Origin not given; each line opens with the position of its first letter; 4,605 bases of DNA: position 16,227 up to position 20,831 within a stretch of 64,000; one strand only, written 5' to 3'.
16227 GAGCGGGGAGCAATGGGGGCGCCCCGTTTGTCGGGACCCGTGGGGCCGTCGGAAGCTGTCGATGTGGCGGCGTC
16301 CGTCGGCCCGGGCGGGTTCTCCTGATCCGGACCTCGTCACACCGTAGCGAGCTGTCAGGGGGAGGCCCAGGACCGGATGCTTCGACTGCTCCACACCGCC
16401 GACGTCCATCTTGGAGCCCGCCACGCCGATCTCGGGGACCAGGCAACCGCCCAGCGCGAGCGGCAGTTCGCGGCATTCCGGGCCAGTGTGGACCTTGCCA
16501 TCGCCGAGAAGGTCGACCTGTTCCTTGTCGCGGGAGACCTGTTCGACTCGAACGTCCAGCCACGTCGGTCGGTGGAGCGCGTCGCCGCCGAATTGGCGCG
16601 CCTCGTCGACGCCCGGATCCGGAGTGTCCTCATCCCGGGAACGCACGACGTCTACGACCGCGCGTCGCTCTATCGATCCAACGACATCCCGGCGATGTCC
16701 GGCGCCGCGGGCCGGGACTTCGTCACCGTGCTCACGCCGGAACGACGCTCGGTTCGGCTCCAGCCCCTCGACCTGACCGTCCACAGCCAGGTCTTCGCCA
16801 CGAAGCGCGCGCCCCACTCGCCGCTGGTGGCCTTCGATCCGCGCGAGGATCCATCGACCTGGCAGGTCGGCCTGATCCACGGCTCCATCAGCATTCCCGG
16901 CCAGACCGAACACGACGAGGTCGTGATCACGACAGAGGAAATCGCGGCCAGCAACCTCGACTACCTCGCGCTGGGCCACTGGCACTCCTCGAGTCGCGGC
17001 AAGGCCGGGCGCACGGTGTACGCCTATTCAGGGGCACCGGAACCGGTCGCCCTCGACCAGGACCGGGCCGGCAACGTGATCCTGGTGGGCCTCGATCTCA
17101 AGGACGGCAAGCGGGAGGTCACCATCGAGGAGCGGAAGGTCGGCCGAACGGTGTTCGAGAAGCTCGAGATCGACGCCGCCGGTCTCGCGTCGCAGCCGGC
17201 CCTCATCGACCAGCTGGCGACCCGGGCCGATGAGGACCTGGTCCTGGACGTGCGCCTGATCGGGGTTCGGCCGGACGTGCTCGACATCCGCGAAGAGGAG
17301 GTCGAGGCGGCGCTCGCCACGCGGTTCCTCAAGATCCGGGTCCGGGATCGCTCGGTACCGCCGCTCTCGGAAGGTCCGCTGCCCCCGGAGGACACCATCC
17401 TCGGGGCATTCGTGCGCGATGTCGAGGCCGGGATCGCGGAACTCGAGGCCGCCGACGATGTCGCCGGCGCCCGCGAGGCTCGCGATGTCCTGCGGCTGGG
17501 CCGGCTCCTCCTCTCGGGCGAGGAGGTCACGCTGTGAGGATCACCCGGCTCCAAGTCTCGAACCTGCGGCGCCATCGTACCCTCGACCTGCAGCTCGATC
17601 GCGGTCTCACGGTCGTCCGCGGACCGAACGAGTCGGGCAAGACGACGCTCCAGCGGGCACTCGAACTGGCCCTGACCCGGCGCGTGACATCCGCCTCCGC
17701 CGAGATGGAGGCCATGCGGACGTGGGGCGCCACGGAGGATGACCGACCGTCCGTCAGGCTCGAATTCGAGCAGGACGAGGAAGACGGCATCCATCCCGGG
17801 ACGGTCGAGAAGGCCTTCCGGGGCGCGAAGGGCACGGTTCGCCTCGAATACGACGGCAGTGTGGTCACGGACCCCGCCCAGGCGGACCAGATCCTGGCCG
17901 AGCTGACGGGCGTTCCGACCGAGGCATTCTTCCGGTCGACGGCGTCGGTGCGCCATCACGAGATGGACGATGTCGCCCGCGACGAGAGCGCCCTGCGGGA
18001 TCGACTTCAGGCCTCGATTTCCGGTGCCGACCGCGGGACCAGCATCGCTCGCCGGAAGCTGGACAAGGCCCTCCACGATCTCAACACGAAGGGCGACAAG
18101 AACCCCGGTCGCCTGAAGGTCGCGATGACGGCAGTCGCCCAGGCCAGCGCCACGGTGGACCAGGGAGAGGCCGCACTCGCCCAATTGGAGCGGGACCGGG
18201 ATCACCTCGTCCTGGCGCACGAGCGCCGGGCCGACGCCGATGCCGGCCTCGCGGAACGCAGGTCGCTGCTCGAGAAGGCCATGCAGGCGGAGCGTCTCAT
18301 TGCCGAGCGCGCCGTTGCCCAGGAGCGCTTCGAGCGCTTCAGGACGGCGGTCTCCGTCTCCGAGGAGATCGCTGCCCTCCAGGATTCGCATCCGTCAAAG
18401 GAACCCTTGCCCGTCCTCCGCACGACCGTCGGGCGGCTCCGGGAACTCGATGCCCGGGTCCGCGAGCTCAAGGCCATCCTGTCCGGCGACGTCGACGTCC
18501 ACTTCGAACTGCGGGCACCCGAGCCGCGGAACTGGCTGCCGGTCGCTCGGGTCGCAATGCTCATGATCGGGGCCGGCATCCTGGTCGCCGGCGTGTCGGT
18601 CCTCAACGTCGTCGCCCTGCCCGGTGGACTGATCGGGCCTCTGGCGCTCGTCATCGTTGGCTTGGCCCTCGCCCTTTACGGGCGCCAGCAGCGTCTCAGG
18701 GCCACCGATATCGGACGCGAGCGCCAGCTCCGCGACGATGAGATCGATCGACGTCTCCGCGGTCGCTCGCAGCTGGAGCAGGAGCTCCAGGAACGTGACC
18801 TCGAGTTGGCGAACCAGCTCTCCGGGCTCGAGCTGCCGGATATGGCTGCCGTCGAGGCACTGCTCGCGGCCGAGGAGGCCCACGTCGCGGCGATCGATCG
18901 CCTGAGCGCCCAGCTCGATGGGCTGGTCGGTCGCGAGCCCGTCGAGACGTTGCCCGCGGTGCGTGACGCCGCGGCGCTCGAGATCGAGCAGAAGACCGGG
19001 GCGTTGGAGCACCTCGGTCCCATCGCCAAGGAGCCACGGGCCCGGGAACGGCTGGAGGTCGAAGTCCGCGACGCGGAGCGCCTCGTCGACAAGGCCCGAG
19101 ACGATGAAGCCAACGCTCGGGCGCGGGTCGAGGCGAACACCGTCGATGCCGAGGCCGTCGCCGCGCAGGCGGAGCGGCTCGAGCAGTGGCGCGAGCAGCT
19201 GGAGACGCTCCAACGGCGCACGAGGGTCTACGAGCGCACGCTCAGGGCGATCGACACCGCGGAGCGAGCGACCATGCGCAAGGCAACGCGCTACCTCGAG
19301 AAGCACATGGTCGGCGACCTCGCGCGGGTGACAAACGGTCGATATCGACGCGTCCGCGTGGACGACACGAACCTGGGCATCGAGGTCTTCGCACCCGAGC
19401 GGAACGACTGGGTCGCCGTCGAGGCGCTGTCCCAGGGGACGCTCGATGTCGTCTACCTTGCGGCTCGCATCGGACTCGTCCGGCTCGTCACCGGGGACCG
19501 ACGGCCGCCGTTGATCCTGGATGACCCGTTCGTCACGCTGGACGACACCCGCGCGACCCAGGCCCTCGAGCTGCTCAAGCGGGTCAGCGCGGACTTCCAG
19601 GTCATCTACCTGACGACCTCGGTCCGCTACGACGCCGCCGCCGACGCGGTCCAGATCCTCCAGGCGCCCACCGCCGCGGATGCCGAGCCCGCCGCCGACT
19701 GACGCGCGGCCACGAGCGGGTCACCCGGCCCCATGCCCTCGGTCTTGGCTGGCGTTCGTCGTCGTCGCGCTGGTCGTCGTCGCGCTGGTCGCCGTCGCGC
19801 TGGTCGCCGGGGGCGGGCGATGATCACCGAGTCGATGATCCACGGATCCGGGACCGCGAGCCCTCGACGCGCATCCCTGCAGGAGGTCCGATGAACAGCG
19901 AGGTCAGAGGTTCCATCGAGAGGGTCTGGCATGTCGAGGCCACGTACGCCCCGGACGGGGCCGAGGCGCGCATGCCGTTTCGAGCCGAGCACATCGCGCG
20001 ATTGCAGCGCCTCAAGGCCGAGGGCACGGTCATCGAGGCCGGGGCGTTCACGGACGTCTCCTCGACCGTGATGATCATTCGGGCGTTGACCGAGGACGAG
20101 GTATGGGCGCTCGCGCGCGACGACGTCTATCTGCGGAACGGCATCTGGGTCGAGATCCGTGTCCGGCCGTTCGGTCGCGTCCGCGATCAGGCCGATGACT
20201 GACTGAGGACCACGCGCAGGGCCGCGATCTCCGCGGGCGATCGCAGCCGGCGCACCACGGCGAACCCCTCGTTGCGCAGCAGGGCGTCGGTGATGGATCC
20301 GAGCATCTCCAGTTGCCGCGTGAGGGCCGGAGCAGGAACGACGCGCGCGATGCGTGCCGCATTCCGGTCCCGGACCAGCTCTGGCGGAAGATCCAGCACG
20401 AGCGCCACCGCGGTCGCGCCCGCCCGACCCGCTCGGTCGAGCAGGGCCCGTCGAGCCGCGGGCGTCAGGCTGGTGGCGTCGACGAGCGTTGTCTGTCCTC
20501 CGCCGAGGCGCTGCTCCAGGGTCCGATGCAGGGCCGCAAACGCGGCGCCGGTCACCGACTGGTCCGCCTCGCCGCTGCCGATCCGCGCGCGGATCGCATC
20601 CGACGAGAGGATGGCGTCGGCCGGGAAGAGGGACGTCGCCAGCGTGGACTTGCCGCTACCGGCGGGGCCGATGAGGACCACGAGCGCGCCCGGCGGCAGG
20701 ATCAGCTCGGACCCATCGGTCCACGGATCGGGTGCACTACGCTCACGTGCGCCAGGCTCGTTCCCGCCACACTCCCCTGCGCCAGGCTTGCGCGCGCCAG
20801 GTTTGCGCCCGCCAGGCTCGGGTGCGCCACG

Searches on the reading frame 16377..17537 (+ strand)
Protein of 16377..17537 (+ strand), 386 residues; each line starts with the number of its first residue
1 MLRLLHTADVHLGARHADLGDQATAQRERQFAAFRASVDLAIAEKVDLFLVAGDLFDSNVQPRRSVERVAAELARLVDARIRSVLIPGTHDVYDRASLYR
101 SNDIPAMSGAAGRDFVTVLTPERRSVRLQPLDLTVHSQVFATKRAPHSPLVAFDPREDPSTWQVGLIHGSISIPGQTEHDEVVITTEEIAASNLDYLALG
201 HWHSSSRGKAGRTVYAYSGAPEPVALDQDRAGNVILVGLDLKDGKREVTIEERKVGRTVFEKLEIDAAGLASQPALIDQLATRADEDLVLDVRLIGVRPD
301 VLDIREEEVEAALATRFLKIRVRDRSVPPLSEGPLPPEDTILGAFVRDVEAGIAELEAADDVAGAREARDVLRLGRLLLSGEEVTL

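Call 25: search_protein_families(library=pfam, max_evalue=0.00001, proteins=[window:16377-17537:+])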
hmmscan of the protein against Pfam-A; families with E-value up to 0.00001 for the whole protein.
window:16377-17537:+ (386 aa): 1 family
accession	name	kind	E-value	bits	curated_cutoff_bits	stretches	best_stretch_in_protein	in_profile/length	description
PF00149.33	Metallophos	-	3.5e-12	47.6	21.5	1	2-204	1-190/191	Calcineurin-like phosphoesterase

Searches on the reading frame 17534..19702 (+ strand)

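Call 25: search_protein_families(library=pfam, max_evalue=0.00001, proteins=[window:17534-19702:+])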
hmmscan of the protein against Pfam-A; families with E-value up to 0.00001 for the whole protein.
window:17534-19702:+ (722 aa): 3 families
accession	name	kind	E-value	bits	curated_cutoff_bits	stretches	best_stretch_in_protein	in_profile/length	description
PF13476.12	AAA_23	-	2.3e-11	45.2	27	1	5-85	1-86/201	AAA domain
PF02463.25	SMC_N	-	2.9e-09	37.1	40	1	3-699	2-201/220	RecF/RecN/SMC N terminal domain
PF13175.12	AAA_15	-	1.3e-07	32.1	32.1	1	1-64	1-68/374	AAA ATPase domain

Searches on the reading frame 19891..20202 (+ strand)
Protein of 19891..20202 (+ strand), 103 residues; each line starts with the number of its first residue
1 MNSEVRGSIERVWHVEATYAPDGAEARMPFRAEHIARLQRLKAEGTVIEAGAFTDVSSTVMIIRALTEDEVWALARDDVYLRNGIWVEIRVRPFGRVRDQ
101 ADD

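Call 25: search_protein_families(library=pfam, max_evalue=0.00001, proteins=[window:19891-20202:+])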
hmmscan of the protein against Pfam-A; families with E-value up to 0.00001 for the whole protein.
window:19891-20202:+ (103 aa): 1 family
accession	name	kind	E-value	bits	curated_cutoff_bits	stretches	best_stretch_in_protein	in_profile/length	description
PF03795.20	YCII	-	2.8e-10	41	24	1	16-94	6-94/95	YCII-related domain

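Call 59: find_encoding_contigs(protein=window:19891-20202:+, flank=10000, max_places=10)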
Protein window:19891-20202:+ (103 aa): no gene with exactly this product is on record in the collection.

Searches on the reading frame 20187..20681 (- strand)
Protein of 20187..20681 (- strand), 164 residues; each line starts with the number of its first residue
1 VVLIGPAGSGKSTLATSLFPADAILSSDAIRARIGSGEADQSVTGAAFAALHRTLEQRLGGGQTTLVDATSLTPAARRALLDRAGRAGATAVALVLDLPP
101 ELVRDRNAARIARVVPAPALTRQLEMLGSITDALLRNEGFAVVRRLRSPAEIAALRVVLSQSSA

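Call 25: search_protein_families(library=pfam, max_evalue=0.00001, proteins=[window:20187-20681:-])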
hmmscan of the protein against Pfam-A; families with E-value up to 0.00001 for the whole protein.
window:20187-20681:- (164 aa): 1 family
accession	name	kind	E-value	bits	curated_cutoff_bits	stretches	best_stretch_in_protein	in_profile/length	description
PF13671.12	AAA_33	-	1.7e-23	83.9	27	1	2-123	3-136/143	AAA domain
